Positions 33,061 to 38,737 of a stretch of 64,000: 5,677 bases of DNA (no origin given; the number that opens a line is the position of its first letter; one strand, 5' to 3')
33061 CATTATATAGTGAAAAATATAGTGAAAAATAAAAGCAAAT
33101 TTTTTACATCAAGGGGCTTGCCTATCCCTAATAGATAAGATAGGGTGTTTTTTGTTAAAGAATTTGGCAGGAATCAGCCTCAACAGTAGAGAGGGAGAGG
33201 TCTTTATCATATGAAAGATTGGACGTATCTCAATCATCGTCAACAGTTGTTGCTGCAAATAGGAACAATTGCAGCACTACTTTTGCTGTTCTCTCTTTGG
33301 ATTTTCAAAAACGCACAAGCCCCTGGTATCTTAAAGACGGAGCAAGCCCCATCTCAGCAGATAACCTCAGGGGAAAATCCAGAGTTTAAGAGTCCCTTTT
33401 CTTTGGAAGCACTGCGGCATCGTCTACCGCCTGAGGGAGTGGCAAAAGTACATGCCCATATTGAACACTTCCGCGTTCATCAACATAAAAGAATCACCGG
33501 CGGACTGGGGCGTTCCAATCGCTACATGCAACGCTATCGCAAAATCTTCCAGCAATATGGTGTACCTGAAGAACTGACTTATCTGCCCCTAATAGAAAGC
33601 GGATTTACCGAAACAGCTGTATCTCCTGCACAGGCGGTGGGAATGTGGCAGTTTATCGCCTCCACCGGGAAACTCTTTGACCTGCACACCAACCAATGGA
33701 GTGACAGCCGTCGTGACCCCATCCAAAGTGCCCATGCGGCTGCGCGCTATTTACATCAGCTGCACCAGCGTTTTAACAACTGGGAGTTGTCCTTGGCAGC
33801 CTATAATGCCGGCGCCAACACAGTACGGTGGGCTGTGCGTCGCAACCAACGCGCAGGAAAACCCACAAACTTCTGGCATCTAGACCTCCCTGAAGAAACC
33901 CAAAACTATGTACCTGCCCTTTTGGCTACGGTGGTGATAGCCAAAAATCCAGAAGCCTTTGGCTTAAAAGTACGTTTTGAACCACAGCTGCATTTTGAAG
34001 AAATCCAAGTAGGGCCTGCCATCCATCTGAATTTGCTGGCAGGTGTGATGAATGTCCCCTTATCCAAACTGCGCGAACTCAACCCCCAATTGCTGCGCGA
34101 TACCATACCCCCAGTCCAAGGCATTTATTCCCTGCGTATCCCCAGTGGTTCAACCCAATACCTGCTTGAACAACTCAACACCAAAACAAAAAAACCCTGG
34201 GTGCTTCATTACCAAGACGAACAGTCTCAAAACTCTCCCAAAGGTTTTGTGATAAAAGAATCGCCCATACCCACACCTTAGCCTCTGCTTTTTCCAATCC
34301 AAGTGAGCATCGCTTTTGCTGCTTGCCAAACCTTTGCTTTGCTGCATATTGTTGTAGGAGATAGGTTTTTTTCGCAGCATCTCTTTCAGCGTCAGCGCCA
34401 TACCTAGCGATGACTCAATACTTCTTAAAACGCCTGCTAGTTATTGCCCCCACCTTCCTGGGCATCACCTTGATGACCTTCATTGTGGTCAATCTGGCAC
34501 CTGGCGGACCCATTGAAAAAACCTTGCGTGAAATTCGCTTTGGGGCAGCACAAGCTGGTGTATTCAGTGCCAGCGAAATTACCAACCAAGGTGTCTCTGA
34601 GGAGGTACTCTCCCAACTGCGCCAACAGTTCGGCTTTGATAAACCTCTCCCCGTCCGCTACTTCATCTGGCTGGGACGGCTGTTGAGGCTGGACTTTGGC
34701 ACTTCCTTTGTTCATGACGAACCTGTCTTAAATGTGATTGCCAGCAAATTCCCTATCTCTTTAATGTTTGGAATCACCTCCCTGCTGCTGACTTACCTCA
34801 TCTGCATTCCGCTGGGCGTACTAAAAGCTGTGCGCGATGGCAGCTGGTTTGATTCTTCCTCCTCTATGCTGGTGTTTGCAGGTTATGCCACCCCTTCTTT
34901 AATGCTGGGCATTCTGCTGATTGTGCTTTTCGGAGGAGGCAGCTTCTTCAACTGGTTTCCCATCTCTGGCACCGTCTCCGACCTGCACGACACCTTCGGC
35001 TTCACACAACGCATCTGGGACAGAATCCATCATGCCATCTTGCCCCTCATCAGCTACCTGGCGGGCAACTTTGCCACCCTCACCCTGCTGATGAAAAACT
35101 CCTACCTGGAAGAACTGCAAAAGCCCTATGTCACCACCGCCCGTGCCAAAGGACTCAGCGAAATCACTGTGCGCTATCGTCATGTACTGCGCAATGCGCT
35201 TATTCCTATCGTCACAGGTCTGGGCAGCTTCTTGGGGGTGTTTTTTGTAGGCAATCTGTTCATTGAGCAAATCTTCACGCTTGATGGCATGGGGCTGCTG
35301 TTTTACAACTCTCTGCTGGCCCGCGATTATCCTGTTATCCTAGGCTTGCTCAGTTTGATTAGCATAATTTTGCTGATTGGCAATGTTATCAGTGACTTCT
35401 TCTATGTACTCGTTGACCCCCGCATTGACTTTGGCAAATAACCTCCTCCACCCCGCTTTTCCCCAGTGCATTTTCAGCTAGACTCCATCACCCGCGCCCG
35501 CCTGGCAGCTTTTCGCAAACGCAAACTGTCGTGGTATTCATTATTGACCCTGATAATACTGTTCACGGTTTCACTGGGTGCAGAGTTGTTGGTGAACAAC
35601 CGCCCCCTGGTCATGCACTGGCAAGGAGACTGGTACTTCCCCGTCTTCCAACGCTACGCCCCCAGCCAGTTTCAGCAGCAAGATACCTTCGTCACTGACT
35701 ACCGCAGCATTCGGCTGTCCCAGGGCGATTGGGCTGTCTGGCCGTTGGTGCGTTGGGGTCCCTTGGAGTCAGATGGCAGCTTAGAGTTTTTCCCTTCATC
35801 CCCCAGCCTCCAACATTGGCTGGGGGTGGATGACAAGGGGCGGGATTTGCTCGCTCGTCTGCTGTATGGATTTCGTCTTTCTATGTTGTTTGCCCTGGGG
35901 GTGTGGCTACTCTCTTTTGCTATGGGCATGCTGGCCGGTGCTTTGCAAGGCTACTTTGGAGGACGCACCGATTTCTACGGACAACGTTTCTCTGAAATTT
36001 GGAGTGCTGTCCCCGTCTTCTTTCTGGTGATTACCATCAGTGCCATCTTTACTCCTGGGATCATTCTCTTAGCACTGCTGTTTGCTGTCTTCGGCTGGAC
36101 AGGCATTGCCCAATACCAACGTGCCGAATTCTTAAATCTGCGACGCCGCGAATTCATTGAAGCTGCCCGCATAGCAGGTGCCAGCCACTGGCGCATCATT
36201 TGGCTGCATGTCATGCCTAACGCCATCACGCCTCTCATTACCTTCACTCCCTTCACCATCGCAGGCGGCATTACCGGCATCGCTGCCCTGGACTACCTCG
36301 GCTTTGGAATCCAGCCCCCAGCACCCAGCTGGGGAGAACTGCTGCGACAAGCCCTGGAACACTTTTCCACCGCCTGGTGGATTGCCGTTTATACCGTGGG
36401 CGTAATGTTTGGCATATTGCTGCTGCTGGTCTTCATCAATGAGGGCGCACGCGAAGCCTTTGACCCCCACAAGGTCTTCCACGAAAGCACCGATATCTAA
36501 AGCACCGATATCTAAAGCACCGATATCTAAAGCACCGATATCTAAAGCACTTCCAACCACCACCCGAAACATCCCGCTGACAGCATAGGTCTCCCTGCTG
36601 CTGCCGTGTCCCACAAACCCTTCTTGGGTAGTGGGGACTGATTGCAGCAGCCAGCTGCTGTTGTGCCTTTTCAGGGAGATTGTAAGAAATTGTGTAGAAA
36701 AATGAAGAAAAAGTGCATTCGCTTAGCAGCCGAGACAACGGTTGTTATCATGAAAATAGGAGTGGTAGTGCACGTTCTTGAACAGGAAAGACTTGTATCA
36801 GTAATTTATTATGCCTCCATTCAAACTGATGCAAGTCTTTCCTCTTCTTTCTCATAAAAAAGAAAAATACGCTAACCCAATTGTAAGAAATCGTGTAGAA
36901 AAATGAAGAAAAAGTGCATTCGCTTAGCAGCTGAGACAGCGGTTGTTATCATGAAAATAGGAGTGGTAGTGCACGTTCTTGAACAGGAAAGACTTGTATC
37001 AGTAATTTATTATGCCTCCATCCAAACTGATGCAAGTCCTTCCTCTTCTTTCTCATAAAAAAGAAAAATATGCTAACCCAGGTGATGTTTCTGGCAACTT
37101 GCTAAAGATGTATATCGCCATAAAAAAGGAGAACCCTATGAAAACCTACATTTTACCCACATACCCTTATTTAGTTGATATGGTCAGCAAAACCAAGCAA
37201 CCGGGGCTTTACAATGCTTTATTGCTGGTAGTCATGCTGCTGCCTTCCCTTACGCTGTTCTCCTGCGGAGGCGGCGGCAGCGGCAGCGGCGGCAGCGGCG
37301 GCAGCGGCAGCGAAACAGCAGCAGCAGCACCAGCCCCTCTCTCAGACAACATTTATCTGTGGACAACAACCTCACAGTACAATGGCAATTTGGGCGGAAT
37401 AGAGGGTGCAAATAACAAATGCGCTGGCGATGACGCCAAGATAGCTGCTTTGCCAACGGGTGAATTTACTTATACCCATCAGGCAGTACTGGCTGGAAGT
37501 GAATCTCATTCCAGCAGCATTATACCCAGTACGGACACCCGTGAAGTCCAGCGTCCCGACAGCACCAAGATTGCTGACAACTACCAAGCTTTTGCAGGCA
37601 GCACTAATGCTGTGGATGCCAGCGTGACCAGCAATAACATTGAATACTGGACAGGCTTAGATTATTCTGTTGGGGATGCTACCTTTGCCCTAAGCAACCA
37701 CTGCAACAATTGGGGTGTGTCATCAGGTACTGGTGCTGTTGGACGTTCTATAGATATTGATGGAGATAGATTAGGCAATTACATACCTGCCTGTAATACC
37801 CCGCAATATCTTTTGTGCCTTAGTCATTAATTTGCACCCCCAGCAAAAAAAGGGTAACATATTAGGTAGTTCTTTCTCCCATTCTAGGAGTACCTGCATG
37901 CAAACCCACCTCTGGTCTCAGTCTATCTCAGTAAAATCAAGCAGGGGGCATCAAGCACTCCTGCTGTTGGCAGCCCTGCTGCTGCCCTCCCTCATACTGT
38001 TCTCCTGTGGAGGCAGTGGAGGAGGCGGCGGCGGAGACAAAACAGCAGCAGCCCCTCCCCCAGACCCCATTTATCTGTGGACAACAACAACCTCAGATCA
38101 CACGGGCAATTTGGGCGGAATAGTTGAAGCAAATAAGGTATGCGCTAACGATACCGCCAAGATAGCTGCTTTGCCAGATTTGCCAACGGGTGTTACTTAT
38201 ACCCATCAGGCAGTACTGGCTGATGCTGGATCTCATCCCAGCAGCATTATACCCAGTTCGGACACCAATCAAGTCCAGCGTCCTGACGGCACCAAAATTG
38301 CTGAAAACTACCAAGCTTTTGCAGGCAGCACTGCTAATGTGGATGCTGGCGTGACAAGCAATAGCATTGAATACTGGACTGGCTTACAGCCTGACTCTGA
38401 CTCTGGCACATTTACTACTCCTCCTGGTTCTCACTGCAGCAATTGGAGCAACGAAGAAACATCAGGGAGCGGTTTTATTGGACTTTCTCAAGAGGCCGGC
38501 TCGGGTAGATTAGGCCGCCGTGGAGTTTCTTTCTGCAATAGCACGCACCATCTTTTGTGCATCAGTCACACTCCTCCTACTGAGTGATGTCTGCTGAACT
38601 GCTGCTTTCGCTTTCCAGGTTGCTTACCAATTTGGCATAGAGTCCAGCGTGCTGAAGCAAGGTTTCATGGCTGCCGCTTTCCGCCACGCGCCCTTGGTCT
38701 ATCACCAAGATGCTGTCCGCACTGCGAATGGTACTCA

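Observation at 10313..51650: Cassette-packaged RCC1 lipoprotein arrays built on a reiterated terminator-promoter-RBS element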

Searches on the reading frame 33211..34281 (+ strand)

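Call 63: search_protein_families(library=pfam, proteins=[window:33211-34281:+])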
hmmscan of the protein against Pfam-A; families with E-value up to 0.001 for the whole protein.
window:33211-34281:+ (356 aa): 1 family
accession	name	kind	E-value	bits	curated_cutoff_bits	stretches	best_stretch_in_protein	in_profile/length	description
PF01464.25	SLT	-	2.4e-27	95.3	21.3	1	115-217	9-113/117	Transglycosylase SLT domain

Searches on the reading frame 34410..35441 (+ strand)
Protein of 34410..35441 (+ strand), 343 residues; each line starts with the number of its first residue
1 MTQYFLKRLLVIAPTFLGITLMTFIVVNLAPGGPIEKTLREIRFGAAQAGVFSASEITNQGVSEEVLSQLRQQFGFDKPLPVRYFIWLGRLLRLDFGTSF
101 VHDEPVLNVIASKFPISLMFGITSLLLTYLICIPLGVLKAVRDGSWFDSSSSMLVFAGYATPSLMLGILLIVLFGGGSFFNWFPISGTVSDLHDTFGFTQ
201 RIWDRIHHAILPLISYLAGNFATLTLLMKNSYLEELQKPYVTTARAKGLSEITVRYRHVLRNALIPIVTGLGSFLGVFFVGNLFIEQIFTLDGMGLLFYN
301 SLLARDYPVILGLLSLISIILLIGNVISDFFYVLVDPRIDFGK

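Call 63: search_protein_families(library=pfam, proteins=[window:34410-35441:+])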
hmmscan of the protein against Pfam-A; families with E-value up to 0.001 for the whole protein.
window:34410-35441:+ (343 aa): 2 families
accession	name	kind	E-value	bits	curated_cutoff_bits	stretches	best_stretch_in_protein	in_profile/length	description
PF00528.27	BPD_transp_1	-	6.7e-33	114.4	26.4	1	133-339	2-182/184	Binding-protein-dependent transport system inner membrane component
PF19300.4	BPD_transp_1_N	-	0.00015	22.3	23.8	0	62-118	43-111/114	Binding-prot-dependent transport system membrane comp, N-term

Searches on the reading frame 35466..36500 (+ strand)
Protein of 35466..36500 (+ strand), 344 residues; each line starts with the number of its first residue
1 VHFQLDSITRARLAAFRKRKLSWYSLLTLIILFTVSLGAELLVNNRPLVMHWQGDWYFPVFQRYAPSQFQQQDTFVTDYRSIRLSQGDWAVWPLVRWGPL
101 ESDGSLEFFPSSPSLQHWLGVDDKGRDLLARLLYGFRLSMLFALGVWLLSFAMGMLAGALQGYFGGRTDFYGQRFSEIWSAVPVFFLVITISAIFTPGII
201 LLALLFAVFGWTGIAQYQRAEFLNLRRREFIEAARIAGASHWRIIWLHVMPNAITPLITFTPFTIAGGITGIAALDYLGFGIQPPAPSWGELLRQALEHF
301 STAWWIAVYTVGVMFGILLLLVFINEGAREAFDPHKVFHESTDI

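Call 63: search_protein_families(library=pfam, proteins=[window:35466-36500:+])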
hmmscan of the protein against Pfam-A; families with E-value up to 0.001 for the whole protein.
window:35466-36500:+ (344 aa): 1 family
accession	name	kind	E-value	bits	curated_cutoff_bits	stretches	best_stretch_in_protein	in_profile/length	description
PF00528.27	BPD_transp_1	-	1.2e-27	97.2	26.4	1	154-323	1-172/184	Binding-protein-dependent transport system inner membrane component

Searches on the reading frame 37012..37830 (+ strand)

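Call 63: search_protein_families(library=pfam, proteins=[window:37012-37830:+])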
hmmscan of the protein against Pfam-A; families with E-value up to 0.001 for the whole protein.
window:37012-37830:+ (272 aa): 1 family
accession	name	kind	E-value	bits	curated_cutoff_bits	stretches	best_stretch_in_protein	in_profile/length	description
PF07588.17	DUF1554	-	2.2e-06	28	27.5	1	122-244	3-131/136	Protein of unknown function (DUF1554)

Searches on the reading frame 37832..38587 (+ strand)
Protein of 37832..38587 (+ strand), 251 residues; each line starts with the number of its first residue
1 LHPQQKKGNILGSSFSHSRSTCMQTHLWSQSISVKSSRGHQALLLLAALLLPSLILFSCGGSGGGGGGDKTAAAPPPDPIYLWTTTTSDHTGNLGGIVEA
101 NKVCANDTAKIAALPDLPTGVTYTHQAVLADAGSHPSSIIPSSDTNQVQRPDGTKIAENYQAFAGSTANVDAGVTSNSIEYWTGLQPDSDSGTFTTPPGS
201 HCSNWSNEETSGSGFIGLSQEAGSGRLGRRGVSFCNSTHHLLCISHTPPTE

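Call 64: search_protein_families(library=pfam, proteins=[window:37832-38587:+])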
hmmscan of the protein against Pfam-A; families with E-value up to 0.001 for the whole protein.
window:37832-38587:+ (251 aa): 1 family
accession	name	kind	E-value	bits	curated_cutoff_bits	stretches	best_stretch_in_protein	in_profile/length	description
PF07588.17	DUF1554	-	4.7e-09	36.6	27.5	1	89-220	3-134/136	Protein of unknown function (DUF1554)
